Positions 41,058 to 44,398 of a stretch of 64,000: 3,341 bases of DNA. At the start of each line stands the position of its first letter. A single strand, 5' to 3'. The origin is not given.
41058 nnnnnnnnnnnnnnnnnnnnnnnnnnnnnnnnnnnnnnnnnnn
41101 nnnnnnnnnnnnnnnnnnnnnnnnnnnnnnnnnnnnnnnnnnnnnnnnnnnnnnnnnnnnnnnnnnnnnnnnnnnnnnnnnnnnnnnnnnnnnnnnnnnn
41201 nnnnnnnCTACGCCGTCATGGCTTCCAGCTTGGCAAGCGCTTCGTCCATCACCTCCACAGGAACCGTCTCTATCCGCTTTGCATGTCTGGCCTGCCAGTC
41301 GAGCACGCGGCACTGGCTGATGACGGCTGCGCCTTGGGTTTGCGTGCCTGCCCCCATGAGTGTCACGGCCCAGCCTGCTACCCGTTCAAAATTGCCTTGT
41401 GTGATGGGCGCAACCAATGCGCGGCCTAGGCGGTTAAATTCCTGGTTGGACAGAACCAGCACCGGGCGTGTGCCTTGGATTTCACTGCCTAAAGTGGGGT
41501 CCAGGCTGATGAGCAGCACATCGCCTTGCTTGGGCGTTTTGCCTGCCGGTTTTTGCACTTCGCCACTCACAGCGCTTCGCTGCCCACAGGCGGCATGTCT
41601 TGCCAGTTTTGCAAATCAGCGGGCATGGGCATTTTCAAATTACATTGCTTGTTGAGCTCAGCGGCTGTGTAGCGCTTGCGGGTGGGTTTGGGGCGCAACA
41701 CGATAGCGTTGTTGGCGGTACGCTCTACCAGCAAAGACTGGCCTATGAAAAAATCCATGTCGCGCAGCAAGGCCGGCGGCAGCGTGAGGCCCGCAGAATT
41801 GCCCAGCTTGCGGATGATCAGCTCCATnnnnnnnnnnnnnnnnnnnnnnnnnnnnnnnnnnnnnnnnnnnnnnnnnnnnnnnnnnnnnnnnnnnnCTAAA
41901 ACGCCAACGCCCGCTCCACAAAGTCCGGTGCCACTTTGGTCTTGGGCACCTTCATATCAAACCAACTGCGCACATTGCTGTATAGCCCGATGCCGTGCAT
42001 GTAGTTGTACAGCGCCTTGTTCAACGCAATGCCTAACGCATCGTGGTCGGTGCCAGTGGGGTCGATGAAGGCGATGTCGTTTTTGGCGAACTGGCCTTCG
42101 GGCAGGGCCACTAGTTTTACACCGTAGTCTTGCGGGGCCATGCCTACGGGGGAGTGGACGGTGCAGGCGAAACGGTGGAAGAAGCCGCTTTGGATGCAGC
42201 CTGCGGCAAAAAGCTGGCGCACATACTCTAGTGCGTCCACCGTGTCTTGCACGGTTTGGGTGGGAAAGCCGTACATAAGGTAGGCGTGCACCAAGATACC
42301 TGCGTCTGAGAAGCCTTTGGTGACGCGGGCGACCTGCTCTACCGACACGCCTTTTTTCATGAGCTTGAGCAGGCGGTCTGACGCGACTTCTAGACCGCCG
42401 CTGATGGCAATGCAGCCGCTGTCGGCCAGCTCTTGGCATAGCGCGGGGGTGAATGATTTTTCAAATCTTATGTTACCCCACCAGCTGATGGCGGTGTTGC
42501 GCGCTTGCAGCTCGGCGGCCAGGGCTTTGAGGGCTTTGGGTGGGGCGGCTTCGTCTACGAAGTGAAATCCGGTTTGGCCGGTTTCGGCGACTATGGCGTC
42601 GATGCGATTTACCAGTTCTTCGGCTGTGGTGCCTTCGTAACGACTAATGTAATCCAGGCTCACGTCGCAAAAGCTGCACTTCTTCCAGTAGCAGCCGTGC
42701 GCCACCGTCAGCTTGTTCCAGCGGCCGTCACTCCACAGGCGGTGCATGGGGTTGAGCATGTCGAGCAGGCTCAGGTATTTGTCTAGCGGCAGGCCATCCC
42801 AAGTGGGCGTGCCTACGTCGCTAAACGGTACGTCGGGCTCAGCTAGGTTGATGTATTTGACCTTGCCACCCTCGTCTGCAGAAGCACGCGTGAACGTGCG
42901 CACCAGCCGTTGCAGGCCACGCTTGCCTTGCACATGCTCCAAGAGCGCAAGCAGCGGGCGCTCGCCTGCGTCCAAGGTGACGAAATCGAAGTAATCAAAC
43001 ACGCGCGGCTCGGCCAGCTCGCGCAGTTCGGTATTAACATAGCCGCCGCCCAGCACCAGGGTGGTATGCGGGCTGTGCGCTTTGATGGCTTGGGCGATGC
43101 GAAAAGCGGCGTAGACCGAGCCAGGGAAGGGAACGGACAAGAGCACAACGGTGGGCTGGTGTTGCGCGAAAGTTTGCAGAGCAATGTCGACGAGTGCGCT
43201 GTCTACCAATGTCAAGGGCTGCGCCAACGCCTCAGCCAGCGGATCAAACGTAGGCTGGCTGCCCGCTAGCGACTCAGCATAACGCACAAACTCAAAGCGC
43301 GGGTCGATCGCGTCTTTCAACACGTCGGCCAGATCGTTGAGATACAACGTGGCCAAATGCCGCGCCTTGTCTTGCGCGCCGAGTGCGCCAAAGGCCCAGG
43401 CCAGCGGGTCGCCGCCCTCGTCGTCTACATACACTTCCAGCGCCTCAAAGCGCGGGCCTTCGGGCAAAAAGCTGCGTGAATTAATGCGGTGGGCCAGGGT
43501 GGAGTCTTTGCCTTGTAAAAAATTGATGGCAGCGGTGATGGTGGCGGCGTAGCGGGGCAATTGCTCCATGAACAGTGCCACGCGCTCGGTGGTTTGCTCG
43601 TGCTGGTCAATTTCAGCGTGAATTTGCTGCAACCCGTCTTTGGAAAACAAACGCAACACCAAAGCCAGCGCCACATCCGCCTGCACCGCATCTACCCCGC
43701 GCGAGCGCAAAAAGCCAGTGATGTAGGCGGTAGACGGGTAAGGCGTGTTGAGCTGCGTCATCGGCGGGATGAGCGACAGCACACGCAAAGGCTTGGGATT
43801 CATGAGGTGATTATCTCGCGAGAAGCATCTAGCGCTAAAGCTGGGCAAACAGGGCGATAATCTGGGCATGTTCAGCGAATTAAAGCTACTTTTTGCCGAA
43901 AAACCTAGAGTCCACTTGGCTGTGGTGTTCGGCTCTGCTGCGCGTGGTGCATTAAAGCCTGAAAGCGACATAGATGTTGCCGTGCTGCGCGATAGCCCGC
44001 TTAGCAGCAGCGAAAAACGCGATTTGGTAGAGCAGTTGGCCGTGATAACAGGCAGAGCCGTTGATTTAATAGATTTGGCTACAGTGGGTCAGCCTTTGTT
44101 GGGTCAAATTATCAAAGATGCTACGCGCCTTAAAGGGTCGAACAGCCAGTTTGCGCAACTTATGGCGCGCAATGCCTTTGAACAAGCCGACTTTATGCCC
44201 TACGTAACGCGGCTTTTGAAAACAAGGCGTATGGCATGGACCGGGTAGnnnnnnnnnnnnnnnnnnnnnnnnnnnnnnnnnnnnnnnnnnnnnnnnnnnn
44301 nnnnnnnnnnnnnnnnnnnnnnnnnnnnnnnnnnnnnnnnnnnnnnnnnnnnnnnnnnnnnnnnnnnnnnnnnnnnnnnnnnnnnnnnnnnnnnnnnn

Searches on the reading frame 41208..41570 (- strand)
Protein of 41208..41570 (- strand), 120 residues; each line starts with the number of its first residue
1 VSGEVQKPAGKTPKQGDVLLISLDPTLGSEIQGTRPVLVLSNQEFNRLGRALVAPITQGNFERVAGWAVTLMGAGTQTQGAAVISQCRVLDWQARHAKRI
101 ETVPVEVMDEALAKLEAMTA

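Call 83: search_protein_families(library=pfam, proteins=[window:41208-41570:-], max_evalue=0.01)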
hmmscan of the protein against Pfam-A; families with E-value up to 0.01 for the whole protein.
window:41208-41570:- (120 aa): 1 family
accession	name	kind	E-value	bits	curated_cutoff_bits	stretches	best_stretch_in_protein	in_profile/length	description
PF02452.23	PemK_toxin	-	2.1e-23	83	23.1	1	14-118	1-108/109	PemK-like, MazF-like toxin of type II toxin-antitoxin system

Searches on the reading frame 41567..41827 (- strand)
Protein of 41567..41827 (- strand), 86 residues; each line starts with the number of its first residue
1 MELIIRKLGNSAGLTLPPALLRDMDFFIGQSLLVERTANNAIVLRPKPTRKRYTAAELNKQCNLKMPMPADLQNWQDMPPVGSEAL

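Call 83: search_protein_families(library=pfam, proteins=[window:41567-41827:-], max_evalue=0.01)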
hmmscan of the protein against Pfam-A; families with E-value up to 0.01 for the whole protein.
window:41567-41827:- (86 aa): 1 family
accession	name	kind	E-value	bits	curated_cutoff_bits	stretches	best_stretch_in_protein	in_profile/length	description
PF04014.23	MazE_antitoxin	-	1e-06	29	24.7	1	5-50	1-46/48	Antidote-toxin recognition MazE, bacterial antitoxin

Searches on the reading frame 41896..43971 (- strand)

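Call 83: search_protein_families(library=pfam, proteins=[window:41896-43971:-], max_evalue=0.01)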
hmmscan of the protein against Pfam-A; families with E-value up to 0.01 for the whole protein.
window:41896-43971:- (691 aa): 2 families
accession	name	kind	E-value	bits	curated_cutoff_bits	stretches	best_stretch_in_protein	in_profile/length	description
PF04055.27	Radical_SAM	-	4.2e-14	53.5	29.5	1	423-583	3-165/166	Radical SAM superfamily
PF02310.24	B12-binding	-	5.9e-05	23.3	32.1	1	265-343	44-120/121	B12 binding domain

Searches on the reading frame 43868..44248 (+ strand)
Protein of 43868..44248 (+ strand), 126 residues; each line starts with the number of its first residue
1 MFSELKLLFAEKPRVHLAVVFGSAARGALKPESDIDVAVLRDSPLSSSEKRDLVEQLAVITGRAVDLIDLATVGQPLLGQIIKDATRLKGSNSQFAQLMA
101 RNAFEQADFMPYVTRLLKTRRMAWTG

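Call 83: search_protein_families(library=pfam, proteins=[window:43868-44248:+], max_evalue=0.01)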
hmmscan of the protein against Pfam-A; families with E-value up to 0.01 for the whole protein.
window:43868-44248:+ (126 aa): 3 families
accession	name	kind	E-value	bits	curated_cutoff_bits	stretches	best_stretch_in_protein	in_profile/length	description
PF18765.7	Polbeta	-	1.8e-16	60.5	26.9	1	5-92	3-91/93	Polymerase beta, Nucleotidyltransferase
PF01909.29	NTP_transf_2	-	6.8e-10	39.6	21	1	9-86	8-90/93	Nucleotidyltransferase domain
PF22600.2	MTPAP-like_central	-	0.0029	18.1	27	1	11-61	36-84/139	Poly(A) RNA polymerase, mitochondrial-like, central palm domain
